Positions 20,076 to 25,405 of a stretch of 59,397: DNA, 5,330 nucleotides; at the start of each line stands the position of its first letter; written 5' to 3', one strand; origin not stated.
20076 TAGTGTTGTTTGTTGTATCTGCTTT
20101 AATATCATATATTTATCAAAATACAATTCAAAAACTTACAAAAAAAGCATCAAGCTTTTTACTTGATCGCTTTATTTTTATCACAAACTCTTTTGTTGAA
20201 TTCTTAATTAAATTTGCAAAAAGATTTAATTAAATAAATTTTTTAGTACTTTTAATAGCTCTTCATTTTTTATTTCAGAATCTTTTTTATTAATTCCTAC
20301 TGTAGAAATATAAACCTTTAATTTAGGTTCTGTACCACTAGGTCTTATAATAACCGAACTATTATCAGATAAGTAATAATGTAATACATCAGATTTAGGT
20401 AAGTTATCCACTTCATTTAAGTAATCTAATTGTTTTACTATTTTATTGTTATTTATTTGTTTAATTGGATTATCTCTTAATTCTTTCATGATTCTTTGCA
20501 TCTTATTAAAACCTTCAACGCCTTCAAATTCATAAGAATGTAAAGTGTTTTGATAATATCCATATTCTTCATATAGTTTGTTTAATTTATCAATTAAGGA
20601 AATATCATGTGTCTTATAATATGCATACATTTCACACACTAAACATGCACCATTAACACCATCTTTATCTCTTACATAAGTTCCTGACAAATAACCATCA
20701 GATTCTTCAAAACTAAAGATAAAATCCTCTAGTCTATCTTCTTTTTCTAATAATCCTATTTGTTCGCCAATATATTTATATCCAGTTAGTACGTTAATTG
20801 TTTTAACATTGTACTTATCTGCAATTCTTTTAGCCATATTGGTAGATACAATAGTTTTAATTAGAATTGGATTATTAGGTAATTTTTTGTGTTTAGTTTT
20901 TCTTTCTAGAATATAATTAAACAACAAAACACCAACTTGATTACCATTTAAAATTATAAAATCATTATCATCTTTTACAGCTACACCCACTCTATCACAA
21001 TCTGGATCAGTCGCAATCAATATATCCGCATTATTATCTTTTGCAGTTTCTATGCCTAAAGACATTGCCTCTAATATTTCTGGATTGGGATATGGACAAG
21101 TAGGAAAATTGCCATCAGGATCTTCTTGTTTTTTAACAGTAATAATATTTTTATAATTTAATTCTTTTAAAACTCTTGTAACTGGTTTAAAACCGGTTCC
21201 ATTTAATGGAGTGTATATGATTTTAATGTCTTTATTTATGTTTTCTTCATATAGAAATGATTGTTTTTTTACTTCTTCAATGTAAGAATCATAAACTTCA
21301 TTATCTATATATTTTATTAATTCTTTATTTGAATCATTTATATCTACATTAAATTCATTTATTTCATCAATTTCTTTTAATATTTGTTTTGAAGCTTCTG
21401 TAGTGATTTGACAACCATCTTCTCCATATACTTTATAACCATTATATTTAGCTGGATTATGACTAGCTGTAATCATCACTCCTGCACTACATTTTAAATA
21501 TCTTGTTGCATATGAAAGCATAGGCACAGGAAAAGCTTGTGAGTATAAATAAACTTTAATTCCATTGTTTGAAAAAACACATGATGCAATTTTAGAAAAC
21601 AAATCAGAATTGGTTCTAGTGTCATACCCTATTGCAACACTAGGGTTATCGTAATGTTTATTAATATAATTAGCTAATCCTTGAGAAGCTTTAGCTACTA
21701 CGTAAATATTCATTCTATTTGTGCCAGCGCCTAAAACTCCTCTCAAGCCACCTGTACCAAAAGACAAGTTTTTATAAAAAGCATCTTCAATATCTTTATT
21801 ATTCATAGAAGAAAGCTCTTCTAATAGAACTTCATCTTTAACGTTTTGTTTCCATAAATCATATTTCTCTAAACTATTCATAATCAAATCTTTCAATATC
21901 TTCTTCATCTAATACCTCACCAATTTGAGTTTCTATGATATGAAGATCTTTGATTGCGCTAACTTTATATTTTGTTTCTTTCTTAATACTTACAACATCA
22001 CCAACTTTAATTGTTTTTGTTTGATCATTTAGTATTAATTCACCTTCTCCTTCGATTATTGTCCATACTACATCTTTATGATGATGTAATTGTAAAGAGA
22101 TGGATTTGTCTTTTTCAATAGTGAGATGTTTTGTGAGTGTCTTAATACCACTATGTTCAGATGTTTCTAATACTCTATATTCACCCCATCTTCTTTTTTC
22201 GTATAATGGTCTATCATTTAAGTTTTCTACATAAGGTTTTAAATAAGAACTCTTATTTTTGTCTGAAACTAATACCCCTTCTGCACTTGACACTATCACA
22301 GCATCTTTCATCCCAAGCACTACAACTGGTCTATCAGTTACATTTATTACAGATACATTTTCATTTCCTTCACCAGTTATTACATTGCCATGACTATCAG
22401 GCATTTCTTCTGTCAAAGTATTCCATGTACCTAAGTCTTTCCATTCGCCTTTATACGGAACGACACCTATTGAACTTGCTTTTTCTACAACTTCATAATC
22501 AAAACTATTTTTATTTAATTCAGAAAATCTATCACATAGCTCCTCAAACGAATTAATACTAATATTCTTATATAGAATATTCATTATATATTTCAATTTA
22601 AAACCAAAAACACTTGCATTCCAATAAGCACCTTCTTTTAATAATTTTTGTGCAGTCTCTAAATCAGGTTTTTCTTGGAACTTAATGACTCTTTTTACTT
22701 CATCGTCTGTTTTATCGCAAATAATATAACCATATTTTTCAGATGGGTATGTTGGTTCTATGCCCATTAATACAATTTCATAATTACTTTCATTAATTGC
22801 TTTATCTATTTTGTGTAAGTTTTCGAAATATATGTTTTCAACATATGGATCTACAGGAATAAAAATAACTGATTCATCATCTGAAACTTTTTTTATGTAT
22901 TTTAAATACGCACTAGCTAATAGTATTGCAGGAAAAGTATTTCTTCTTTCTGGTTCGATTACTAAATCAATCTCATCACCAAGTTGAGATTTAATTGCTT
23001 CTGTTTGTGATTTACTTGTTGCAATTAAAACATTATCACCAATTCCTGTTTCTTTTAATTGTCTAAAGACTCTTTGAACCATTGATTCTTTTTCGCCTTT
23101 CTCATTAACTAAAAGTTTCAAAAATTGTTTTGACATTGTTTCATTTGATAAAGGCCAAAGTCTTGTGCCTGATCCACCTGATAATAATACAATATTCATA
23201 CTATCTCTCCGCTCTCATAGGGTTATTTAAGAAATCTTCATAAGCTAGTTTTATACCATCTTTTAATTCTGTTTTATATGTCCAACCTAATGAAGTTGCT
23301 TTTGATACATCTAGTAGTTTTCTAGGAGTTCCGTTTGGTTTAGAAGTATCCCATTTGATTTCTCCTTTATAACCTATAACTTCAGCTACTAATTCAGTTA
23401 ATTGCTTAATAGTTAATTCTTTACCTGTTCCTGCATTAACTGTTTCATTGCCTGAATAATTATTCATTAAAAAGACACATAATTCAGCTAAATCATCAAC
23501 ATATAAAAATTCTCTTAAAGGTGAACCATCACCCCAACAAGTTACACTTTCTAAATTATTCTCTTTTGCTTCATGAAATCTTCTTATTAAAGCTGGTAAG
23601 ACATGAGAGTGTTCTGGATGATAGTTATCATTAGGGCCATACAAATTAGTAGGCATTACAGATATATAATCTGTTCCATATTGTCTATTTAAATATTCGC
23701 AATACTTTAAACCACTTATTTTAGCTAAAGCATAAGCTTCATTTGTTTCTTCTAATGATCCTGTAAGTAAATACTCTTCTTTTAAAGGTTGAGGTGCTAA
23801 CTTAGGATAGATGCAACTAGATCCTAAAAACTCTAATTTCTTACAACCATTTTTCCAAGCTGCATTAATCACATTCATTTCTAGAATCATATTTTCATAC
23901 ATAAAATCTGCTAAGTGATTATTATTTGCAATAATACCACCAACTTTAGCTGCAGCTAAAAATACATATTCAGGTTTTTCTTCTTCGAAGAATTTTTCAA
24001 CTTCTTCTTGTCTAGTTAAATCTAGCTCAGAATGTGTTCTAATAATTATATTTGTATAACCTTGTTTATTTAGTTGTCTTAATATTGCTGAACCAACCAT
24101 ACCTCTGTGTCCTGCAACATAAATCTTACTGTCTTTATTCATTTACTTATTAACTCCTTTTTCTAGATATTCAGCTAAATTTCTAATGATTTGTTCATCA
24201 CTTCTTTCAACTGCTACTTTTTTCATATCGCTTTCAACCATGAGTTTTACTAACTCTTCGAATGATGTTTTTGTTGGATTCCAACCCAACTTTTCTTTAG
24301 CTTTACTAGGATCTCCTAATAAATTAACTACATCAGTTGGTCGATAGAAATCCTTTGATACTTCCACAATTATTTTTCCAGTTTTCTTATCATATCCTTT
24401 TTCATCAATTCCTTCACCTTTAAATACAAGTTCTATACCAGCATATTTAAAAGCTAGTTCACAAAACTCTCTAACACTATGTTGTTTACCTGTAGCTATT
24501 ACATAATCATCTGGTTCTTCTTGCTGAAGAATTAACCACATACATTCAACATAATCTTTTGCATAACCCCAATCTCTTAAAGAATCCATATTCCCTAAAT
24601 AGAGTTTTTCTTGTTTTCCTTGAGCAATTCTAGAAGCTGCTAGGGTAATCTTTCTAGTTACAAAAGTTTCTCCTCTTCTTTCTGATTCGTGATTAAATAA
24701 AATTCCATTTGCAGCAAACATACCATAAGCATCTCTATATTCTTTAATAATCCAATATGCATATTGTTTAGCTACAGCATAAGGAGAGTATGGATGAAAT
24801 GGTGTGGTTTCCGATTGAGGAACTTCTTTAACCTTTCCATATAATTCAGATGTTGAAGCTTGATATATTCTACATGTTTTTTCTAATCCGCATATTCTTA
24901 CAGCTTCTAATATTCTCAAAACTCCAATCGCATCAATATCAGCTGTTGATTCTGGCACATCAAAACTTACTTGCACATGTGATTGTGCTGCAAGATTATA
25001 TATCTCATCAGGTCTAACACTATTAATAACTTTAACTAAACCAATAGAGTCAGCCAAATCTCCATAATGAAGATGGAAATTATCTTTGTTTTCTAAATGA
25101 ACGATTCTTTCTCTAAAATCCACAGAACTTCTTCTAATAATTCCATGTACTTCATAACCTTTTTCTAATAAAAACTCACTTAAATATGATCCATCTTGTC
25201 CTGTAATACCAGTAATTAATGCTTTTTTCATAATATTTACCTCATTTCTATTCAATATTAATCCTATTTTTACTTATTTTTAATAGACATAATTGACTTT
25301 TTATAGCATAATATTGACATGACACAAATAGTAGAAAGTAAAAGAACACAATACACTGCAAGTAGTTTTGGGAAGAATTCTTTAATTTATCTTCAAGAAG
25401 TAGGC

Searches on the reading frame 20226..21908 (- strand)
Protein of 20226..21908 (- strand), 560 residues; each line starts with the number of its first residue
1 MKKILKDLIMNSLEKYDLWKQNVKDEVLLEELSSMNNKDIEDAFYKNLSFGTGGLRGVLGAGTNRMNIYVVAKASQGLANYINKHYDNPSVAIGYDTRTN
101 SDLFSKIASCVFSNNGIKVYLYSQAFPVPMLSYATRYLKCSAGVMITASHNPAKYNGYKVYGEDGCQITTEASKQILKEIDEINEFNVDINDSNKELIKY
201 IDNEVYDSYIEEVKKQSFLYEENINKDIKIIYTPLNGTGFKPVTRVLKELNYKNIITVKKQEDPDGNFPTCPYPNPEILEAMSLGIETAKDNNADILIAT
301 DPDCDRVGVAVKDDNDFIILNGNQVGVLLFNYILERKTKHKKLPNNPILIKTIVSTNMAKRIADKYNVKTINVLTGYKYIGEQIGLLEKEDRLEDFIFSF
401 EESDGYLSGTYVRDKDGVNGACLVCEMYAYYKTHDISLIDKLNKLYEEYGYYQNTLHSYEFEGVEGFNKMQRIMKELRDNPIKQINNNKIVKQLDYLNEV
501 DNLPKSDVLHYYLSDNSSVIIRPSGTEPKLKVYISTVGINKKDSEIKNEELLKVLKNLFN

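Call 82: search_protein_families(library=pfam, proteins=[window:20226-21908:-], max_evalue=0.0001)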
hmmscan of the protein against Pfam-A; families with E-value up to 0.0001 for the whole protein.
window:20226-21908:- (560 aa): 4 families
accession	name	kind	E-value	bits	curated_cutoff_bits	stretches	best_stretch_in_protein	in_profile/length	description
PF02878.22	PGM_PMM_I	-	4.9e-43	146.6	22.5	1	49-184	3-135/138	Phosphoglucomutase/phosphomannomutase, alpha/beta/alpha domain I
PF02879.22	PGM_PMM_II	-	1.3e-24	87.1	29.3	1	208-313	2-100/103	Phosphoglucomutase/phosphomannomutase, alpha/beta/alpha domain II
PF02880.22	PGM_PMM_III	-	4.4e-17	62.7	20.7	1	321-446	1-112/115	Phosphoglucomutase/phosphomannomutase, alpha/beta/alpha domain III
PF00408.26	PGM_PMM_IV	-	8.3e-06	26.2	23.1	1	491-534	12-50/68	Phosphoglucomutase/phosphomannomutase, C-terminal domain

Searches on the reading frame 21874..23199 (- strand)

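Call 82: search_protein_families(library=pfam, proteins=[window:21874-23199:-], max_evalue=0.0001)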
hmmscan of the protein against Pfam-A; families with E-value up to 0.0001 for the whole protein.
window:21874-23199:- (441 aa): 3 families
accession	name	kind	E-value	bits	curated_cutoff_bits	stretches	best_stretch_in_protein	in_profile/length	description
PF00483.29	NTP_transferase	-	4.6e-33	115.2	21.2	1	4-267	3-240/245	Nucleotidyl transferase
PF01050.24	MannoseP_isomer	-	1.2e-14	54.9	23.6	1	336-439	14-115/116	Mannose-6-phosphate isomerase C-terminal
PF07883.17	Cupin_2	-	2.8e-06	27.4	27.2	1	359-417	3-60/70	Cupin domain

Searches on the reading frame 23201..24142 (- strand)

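Call 82: search_protein_families(library=pfam, proteins=[window:23201-24142:-], max_evalue=0.0001)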
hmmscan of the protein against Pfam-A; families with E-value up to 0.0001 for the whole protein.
window:23201-24142:- (313 aa): 4 families
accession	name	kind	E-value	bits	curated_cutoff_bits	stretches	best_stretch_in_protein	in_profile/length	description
PF01370.27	Epimerase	-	4.1e-65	220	20.9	1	7-238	1-240/240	NAD dependent epimerase/dehydratase family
PF16363.11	GDP_Man_Dehyd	-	5.6e-17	62.6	27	1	39-298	58-330/332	GDP-mannose 4,6 dehydratase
PF04321.23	RmlD_sub_bind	-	2.3e-07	30.6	27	1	6-65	2-60/287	RmlD substrate binding domain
PF02719.21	Polysacc_synt_2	-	1.4e-05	24.9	20.2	0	41-103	62-123/293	Polysaccharide biosynthesis protein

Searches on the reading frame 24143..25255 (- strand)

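Call 82: search_protein_families(library=pfam, proteins=[window:24143-25255:-], max_evalue=0.0001)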
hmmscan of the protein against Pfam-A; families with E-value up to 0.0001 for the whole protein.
window:24143-25255:- (370 aa): 3 families
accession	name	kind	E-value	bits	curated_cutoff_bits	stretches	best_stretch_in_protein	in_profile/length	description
PF16363.11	GDP_Man_Dehyd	-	7.8e-147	489.5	27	1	13-339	1-332/332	GDP-mannose 4,6 dehydratase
PF01370.27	Epimerase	-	1.3e-72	244.5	20.9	1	12-254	1-240/240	NAD dependent epimerase/dehydratase family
PF04321.23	RmlD_sub_bind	-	1.4e-07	31.3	27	1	11-171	2-137/287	RmlD substrate binding domain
